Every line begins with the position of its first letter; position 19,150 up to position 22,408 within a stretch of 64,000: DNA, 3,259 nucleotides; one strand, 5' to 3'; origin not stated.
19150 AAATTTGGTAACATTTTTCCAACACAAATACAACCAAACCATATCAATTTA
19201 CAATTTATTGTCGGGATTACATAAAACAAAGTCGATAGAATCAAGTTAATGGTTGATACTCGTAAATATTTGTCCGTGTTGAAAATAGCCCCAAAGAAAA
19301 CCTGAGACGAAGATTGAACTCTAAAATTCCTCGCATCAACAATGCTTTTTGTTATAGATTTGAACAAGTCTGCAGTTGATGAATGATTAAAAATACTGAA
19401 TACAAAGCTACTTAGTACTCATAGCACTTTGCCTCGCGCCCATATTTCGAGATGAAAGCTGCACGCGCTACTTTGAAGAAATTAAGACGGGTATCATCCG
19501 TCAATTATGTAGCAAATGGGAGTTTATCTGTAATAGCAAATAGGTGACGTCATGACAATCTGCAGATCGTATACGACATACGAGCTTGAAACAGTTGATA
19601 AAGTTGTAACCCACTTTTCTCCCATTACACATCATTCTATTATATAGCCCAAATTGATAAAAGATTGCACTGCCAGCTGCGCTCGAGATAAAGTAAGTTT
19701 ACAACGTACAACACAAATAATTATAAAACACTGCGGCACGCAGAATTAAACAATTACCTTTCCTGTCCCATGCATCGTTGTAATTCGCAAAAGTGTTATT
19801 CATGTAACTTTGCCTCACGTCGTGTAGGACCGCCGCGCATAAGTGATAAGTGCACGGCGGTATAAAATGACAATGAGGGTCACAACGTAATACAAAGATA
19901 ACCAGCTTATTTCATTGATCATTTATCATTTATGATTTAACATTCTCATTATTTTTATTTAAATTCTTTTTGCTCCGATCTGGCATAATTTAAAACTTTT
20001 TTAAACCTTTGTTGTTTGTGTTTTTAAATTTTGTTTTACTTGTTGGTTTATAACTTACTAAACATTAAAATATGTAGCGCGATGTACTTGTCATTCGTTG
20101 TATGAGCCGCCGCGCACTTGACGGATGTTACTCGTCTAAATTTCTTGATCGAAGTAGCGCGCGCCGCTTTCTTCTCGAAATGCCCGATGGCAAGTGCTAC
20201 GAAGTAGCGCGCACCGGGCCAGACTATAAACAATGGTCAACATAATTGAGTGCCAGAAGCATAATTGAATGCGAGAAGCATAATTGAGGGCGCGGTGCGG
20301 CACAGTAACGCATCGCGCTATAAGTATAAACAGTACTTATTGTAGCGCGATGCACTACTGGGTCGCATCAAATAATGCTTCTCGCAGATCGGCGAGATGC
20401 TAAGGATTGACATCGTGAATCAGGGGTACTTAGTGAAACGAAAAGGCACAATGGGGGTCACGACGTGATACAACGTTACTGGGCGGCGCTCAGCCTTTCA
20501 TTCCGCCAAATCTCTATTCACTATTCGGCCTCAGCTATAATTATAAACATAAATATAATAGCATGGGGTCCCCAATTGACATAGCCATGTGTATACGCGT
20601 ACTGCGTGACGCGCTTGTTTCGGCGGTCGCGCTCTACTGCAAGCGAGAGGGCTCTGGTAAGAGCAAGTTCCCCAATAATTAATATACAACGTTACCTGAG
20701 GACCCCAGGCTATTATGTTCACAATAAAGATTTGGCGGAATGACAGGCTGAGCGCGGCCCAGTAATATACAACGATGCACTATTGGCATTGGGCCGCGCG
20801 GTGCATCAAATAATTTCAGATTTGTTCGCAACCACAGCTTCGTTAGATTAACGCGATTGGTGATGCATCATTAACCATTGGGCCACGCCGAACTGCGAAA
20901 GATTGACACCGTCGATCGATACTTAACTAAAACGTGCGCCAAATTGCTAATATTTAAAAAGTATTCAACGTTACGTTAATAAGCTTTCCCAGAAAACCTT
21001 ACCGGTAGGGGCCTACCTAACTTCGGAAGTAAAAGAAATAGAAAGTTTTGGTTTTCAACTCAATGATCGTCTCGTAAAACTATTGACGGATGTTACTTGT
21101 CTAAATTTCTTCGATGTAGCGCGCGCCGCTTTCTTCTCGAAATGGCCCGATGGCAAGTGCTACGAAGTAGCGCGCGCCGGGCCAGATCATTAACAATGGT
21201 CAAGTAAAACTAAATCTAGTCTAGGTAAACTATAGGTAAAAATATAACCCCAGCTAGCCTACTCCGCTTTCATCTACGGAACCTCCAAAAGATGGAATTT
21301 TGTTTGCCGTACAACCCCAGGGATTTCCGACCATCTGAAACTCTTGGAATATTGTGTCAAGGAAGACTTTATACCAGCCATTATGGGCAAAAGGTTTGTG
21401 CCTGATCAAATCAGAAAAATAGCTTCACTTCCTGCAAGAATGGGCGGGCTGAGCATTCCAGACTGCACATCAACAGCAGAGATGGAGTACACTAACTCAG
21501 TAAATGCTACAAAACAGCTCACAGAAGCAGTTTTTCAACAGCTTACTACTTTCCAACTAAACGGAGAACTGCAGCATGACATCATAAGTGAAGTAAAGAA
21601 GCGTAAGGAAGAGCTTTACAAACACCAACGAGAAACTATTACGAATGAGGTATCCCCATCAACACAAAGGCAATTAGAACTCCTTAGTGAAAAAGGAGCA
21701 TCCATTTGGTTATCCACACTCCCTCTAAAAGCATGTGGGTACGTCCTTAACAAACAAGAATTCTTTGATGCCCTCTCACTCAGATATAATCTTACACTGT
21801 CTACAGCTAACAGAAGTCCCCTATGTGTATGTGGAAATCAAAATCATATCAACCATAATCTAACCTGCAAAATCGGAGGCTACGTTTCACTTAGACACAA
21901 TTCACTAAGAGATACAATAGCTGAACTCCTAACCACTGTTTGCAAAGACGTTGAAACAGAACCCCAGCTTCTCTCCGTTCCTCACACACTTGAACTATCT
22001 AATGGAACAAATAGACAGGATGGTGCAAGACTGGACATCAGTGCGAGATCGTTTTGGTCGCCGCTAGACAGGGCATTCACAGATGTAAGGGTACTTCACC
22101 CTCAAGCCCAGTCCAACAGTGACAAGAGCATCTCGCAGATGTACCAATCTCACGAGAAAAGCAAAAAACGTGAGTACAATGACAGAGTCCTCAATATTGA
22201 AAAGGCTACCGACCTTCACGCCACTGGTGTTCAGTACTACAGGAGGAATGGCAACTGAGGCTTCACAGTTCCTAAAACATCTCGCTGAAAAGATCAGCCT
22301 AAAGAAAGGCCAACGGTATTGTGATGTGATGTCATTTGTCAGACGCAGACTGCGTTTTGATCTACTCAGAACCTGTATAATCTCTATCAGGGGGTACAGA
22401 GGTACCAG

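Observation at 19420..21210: GC-rich hairpin-forming modular repeats at three loci, two of them adjacent to fragments of an RLE-type (site-specific-like) LINE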

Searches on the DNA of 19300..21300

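Call 7: search_rna_families(source=window, start=19300, end=21300, threshold=evalue, max_evalue=1, show_alignments=3)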
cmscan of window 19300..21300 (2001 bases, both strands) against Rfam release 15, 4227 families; matches with E-value up to 1: 3.
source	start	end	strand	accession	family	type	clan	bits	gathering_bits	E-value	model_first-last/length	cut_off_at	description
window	19823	19926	-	RF00616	LhrC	Gene; sRNA;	CL00114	24.5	110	0.73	1-111/111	no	Listeria LhrC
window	19477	19547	+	RF00215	Tombus_3_III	Cis-reg;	-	20.6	35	0.32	1-70/70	no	Tombus virus defective interfering (DI) RNA region 3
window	20293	20370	+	RF03594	mir-3817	Gene; miRNA;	-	20.4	90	0.92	1-89/89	no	mir-3817 microRNA precursor family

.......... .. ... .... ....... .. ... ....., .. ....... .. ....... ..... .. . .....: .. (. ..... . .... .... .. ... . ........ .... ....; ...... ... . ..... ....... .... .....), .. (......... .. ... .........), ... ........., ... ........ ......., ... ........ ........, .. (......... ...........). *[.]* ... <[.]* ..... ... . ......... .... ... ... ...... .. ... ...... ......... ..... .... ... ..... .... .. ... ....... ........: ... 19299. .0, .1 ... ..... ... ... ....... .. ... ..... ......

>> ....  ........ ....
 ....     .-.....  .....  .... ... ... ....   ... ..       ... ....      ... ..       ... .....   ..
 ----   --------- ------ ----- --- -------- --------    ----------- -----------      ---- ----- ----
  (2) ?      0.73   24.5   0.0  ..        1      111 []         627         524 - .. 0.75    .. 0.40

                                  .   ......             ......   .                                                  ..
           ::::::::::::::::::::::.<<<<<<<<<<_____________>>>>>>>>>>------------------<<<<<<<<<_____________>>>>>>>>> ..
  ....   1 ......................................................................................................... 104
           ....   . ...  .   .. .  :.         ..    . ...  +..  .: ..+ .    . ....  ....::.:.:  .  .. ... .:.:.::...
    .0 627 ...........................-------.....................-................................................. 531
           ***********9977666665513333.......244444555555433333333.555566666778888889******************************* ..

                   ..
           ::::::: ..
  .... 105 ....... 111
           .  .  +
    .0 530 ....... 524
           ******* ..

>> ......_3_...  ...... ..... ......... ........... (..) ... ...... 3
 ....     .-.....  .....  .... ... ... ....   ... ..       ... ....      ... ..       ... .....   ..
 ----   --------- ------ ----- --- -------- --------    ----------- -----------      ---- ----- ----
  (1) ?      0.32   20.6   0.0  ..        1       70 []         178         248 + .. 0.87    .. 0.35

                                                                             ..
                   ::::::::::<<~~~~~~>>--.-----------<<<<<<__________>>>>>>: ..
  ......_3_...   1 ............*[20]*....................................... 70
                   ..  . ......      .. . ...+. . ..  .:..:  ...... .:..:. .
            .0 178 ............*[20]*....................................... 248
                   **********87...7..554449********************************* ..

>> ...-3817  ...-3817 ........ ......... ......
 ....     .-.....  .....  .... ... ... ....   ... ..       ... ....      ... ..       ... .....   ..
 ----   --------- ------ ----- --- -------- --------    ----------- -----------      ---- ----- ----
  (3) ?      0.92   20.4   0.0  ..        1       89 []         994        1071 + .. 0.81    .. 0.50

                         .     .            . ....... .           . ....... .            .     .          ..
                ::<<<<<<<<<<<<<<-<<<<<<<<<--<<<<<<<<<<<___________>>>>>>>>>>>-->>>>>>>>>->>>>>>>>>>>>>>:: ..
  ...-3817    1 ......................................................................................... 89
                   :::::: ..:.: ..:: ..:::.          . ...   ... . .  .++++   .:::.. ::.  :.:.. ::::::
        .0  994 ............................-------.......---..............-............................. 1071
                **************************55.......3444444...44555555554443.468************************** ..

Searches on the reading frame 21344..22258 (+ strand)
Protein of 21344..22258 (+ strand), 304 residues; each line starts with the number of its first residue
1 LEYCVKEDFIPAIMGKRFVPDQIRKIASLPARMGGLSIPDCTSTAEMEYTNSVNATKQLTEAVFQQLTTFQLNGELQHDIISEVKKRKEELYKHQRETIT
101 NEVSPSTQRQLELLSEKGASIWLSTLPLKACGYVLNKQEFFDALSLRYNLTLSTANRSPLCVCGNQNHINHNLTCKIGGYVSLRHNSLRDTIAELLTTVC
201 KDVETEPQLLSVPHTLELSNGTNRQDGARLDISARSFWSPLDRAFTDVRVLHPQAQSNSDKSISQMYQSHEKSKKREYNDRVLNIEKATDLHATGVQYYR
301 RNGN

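Call 11: search_protein_families(library=pfam, proteins=[window:21344-22258:+], max_evalue=0.01)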
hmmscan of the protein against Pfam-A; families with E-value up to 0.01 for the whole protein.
window:21344-22258:+ (304 aa): 1 family
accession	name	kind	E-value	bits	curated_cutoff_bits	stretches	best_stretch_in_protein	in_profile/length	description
PF02636.23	Methyltransf_28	-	0.0013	18.7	23.3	1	73-148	29-109/249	Putative S-adenosyl-L-methionine-dependent methyltransferase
